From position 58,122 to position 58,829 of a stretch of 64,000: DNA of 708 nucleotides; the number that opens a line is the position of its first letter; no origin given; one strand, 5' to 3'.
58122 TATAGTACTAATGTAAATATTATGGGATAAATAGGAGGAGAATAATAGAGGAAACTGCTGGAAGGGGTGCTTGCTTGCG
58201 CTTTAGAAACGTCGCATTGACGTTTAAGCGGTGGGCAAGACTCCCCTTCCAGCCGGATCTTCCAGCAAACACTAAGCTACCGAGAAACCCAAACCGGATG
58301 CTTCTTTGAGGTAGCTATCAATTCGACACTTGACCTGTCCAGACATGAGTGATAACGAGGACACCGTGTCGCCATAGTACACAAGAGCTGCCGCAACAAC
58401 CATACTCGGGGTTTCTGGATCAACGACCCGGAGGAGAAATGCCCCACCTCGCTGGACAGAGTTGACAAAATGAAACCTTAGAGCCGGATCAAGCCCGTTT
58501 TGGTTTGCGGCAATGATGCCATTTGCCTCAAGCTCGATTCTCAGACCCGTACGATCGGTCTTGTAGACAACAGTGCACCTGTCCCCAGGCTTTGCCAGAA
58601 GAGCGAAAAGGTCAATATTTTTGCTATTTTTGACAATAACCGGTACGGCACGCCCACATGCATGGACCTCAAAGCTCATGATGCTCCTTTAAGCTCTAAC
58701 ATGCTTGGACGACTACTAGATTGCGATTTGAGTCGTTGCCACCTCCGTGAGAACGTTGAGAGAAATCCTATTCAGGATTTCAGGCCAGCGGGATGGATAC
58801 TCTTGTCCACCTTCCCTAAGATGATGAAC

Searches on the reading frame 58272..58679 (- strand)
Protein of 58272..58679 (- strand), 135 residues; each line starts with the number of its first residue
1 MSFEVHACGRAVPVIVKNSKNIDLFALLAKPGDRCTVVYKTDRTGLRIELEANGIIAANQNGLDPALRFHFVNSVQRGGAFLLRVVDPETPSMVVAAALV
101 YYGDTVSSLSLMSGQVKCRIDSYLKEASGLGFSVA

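Call 12: search_protein_families(library=pfam, proteins=[window:58272-58679:-], max_evalue=0.0001)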
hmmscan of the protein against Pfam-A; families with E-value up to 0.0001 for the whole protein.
window:58272-58679:- (135 aa): 0 families

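Call 57: search_protein_families(library=padloc, proteins=[window:58272-58679:-], max_evalue=0.01)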
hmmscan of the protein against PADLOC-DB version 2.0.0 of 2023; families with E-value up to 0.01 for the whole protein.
window:58272-58679:- (135 aa): 0 families
